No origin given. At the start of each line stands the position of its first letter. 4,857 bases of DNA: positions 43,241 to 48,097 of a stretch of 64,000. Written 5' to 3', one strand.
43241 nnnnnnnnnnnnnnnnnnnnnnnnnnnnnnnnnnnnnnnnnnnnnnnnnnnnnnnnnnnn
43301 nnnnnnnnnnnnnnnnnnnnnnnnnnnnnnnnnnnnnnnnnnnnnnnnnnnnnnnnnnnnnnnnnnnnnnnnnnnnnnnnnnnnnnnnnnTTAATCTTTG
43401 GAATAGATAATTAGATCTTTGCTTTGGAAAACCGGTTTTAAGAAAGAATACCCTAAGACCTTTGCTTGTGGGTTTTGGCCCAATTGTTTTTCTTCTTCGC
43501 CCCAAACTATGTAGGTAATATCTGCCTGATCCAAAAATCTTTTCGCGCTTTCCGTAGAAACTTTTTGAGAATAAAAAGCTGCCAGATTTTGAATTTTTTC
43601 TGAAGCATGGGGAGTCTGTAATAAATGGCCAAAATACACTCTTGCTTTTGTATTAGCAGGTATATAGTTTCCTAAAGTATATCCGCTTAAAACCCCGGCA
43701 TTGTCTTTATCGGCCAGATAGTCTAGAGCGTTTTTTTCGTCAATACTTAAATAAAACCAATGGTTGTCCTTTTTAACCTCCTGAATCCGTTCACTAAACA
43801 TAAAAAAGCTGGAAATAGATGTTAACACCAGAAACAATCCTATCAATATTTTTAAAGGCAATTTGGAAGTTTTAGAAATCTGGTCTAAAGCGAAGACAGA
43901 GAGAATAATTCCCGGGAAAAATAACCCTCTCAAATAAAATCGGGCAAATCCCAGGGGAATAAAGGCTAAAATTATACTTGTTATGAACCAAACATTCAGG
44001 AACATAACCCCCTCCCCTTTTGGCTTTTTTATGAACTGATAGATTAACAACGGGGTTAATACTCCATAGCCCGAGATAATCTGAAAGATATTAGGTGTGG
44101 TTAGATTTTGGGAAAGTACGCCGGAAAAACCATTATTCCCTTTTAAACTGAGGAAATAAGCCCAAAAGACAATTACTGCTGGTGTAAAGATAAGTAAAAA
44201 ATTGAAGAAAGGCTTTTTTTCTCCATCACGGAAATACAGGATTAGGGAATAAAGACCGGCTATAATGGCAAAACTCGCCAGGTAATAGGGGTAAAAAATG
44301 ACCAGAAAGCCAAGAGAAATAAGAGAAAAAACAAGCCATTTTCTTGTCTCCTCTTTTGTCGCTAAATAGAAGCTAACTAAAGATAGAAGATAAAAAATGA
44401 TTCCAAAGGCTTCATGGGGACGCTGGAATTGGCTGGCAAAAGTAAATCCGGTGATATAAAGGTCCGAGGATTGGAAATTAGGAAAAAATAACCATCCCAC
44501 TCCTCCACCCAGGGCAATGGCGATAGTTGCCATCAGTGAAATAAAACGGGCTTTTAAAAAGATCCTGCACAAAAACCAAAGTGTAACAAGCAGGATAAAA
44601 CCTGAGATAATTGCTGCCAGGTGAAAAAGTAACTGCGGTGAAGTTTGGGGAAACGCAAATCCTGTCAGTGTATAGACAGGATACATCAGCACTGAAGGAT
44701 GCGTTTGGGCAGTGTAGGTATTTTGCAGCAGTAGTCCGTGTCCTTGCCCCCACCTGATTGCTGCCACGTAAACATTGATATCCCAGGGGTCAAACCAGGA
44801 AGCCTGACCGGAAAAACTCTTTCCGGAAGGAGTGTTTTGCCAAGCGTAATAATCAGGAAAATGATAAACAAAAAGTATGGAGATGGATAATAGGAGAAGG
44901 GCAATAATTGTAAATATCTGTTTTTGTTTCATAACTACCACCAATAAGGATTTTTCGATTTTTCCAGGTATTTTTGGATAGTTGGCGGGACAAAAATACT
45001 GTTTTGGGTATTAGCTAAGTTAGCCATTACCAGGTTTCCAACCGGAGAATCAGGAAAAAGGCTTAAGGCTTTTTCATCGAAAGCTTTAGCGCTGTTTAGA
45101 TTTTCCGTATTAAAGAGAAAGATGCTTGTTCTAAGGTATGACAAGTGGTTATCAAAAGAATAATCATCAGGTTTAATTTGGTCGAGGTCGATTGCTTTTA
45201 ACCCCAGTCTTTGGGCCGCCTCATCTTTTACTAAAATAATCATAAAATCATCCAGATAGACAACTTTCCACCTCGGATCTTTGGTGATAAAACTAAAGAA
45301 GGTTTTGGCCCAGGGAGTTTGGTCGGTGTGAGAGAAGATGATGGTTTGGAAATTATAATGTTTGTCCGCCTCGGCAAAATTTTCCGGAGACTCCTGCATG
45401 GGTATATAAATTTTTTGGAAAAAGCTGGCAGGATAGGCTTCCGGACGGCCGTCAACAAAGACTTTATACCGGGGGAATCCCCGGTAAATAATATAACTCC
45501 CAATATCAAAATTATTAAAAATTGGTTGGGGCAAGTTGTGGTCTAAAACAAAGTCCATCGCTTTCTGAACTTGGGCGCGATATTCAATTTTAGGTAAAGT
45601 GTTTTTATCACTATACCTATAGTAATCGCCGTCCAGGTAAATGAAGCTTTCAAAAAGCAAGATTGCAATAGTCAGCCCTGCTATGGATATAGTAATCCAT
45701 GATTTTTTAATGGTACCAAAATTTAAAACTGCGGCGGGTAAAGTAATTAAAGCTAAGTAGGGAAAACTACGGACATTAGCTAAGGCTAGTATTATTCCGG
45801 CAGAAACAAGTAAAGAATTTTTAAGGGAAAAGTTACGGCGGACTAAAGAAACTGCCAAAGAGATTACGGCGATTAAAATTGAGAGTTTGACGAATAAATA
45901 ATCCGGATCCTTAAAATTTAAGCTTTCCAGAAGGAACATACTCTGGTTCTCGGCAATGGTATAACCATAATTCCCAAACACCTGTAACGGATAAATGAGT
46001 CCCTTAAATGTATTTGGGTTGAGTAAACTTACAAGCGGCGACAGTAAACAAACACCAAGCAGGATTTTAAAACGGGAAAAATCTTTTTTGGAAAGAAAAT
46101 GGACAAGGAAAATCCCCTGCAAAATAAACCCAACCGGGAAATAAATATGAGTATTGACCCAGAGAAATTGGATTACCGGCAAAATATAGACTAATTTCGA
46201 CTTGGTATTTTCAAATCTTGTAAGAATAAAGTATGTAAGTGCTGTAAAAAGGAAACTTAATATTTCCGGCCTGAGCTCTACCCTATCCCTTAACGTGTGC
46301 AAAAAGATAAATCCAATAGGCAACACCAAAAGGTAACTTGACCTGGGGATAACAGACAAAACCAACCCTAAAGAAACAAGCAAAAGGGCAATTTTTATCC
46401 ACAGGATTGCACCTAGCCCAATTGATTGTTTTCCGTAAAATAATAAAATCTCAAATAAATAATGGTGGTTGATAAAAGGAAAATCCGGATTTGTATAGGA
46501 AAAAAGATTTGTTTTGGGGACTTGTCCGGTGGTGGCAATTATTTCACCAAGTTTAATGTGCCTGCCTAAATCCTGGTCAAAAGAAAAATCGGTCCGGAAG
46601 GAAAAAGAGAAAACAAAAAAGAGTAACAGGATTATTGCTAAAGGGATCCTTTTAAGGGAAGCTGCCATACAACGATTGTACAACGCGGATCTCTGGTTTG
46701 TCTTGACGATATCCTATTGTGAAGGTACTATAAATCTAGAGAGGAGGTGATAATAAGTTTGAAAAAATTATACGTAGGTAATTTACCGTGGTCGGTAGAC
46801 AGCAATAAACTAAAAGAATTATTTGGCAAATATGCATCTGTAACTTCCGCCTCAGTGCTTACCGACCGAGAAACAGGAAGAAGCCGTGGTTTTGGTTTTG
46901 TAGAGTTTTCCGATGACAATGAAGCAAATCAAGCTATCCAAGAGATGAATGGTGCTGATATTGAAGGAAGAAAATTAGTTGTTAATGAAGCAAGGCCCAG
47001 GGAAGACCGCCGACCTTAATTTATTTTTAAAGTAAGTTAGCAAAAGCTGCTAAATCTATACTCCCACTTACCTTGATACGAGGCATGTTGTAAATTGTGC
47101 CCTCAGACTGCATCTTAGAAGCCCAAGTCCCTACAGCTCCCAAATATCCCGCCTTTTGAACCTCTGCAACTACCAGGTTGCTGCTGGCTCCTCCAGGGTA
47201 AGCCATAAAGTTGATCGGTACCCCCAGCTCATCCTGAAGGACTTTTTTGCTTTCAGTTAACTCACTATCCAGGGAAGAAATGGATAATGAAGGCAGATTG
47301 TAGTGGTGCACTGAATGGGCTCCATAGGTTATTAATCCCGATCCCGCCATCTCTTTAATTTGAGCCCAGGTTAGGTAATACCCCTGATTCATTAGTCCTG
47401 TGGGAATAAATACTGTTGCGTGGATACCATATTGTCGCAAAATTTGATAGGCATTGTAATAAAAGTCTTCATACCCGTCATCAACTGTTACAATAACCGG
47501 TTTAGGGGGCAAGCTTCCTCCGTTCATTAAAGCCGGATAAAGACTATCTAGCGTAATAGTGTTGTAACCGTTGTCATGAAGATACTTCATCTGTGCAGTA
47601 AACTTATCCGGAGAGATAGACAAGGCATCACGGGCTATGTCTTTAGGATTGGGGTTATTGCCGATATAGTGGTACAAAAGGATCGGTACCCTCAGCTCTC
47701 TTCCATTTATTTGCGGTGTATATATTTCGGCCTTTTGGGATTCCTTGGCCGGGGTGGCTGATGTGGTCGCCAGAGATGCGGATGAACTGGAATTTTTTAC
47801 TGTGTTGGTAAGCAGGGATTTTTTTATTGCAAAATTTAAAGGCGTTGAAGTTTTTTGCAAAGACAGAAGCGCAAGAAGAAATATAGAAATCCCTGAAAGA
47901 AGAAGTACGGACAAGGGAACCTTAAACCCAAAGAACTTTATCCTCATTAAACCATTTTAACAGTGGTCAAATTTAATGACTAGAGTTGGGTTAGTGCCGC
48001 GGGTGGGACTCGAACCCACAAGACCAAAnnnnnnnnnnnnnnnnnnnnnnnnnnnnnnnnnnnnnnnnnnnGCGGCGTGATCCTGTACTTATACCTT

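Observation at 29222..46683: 17-kb glycosylation island: eight GT-C-like polytopic membrane proteins, four methyltransferase domains and a GT2 polyprenyl-phospho-sugar synthase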

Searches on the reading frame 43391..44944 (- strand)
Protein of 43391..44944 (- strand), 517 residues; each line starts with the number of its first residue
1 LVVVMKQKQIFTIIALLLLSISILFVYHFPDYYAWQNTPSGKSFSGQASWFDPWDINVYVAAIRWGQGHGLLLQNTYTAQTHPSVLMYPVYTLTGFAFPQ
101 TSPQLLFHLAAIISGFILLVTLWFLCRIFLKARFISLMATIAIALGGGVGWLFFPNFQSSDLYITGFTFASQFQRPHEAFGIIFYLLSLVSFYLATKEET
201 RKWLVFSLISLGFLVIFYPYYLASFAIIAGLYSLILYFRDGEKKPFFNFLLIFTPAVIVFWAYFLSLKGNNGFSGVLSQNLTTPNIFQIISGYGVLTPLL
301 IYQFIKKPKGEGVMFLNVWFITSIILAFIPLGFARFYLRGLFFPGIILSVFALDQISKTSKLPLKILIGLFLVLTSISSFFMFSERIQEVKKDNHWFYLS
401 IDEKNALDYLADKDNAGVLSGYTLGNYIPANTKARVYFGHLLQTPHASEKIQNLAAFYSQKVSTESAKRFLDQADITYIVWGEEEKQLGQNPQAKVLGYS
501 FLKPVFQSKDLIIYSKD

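Call 4: search_protein_families(library=pfam, proteins=[window:43391-44944:-], max_evalue=0.1)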
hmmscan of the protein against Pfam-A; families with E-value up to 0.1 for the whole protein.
window:43391-44944:- (517 aa): 3 families
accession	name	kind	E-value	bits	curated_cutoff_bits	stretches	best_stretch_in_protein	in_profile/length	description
PF03203.19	MerC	-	0.0049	17.9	27.6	1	166-235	29-100/108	MerC mercury resistance protein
PF20403.5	DUF6693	-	0.057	14.1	31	1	202-227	17-42/104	Family of unknown function (DUF6693)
PF17280.7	DUF5345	-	0.082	13.5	27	1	9-34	42-67/77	Family of unknown function (DUF5345)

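Call 6: search_protein_families(library=ncbifam, proteins=[window:43391-44944:-], max_evalue=0.1)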
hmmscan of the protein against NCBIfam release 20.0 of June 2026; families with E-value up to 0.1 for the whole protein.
window:43391-44944:- (517 aa): 0 families

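Call 14: search_solved_structures(query=window:43391-44932:-, max_evalue=10)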
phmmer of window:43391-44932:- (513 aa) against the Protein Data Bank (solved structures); distinct sequences matched with E-value up to 10: 0.

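Call 22: find_homologous_proteins(query=window:43391-44932:-, max_evalue=0.001)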
Query window:43391-44932:- (513 aa): 145 proteins with E <= 0.001 among 8000 candidates; the best 120 are listed.
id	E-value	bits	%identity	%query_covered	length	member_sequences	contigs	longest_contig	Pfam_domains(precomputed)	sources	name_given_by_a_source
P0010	0.0e+0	1141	100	100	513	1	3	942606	-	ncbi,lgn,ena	-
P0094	1.9e-173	596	54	100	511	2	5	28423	-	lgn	-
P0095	3.3e-163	562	52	99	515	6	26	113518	-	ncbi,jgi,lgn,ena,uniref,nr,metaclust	ncbi:hypothetical protein A3A14_00170 [Candidatus Daviesbacteria bacterium RIFCSPLOWO2_01_FULL_43_38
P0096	2.8e-155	536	51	95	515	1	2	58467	-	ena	-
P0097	6.0e-153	528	51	97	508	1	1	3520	-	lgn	-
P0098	2.7e-151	523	49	98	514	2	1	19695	-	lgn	-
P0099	3.8e-151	522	49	99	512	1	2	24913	-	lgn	-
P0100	3.9e-151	522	48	100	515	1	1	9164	-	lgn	-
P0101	2.9e-150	520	50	98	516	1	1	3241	-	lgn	-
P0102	9.9e-149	515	51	98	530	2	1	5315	-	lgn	-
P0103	1.4e-148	514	48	100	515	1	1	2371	-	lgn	-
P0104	6.9e-145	502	50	97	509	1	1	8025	-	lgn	-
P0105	1.2e-143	498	49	95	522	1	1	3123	-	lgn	-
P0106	1.5e-143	497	49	95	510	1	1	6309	-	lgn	-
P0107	1.7e-143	497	48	98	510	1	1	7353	-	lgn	-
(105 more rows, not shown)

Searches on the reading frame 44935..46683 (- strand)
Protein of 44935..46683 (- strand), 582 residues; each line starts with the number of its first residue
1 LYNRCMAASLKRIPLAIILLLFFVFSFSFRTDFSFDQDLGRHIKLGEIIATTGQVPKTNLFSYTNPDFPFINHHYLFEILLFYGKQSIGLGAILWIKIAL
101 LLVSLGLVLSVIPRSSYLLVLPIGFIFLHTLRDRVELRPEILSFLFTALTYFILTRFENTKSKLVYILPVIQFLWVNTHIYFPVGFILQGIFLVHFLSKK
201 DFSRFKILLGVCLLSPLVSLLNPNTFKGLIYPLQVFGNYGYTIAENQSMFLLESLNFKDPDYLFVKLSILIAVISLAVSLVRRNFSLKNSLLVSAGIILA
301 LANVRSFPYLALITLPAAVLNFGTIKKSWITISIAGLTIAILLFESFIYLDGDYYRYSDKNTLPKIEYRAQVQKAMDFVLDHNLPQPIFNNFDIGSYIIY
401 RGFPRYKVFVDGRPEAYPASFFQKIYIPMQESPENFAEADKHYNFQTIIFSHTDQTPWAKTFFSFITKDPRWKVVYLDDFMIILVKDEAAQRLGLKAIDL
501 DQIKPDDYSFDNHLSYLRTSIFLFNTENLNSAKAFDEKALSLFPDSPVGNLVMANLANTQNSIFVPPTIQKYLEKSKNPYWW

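Call 4: search_protein_families(library=pfam, proteins=[window:44935-46683:-], max_evalue=0.1)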
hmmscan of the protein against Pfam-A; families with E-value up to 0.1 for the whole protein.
window:44935-46683:- (582 aa): 0 families

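Call 6: search_protein_families(library=ncbifam, proteins=[window:44935-46683:-], max_evalue=0.1)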
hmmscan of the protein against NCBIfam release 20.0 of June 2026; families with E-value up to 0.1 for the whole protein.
window:44935-46683:- (582 aa): 0 families

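Call 15: search_solved_structures(query=window:44935-46668:-, max_evalue=10)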
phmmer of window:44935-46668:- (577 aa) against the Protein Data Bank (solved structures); distinct sequences matched with E-value up to 10: 3.
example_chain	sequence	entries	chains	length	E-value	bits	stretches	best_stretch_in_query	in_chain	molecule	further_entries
4c0g_A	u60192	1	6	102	0.39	12.6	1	337-395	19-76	CCR4-NOT TRANSCRIPTION COMPLEX SUBUNIT 3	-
5fu6_C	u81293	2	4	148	0.91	11.4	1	337-395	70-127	CCR4-NOT TRANSCRIPTION COMPLEX SUBUNIT 3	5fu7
4c0d_C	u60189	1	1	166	1.2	11.1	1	337-395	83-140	CCR4-NOT TRANSCRIPTION COMPLEX SUBUNIT 3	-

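Call 24: find_homologous_proteins(query=window:44935-46668:-, max_evalue=0.001)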
Query window:44935-46668:- (577 aa): 1011 proteins with E <= 0.001 among 8000 candidates; the best 120 are listed.
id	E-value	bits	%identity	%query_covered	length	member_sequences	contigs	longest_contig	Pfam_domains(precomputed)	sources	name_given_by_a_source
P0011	0.0e+0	1280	100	100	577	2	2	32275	-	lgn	-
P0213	3.5e-246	837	63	100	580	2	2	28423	-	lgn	-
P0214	3.3e-215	734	58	97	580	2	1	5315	-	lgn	-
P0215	3.5e-211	721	57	98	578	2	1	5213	-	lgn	-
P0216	1.4e-207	709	59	98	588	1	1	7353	-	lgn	-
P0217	5.3e-207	707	57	98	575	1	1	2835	-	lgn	-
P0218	4.1e-206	704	55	96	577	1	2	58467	-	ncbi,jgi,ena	-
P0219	7.8e-206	703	57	98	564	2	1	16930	-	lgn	-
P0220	1.1e-205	703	60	98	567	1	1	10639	-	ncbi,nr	ncbi:MAG: hypothetical protein Q7R43_00585 [Candidatus Daviesbacteria bacterium]|nr:hypothetical pro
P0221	9.5e-205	700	59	91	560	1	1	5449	-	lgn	-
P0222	1.5e-204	699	59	98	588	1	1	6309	-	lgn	-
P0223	6.0e-204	697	55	96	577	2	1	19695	-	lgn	-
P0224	1.0e-203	696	55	96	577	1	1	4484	-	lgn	-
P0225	1.5e-202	692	56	96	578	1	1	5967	-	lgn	-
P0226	2.5e-201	689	54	98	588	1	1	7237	-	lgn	-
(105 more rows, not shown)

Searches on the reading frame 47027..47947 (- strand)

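Call 5: search_protein_families(library=pfam, proteins=[window:47027-47947:-], max_evalue=0.1)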
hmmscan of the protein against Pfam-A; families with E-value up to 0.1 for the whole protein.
window:47027-47947:- (306 aa): 1 family
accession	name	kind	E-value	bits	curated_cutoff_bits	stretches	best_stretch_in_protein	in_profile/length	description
PF01522.26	Polysacc_deac_1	-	1.4e-24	86.8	23.1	1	145-268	3-121/124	Polysaccharide deacetylase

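Call 88: search_protein_families(library=ncbifam, proteins=[window:47027-47947:-], max_evalue=0.00001)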
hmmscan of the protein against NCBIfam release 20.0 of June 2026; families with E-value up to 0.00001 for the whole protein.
window:47027-47947:- (306 aa): 6 families
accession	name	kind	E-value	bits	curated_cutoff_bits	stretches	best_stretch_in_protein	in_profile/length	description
TIGR03938.2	deacetyl_PgaB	equivalog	5.5e-28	97.6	321.9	1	89-214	5-144/621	poly-beta-1,6-N-acetyl-D-glucosamine N-deacetylase PgaB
NF011177.0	PRK14582.1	equivalog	6.9e-20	70.9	923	1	105-217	63-191/671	poly-beta-1,6-N-acetyl-D-glucosamine N-deacetylase PgaB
NF011176.0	PRK14581.1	equivalog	1.9e-16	59.4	1091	1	107-216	65-190/673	poly-beta-1,6-N-acetyl-D-glucosamine N-deacetylase PgaB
TIGR03933.1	PIA_icaB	equivalog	6.3e-15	55.4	248.35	1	108-294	32-230/245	intercellular adhesin biosynthesis polysaccharide N-deacetylase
TIGR02884.1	spore_pdaA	equivalog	8.3e-08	32.2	298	1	149-269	37-154/224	delta-lactam-biosynthetic de-N-acetylase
TIGR02764.1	spore_ybaN_pdaB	equivalog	2.8e-06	27.2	237.4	1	150-268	7-121/191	polysaccharide deacetylase family sporulation protein PdaB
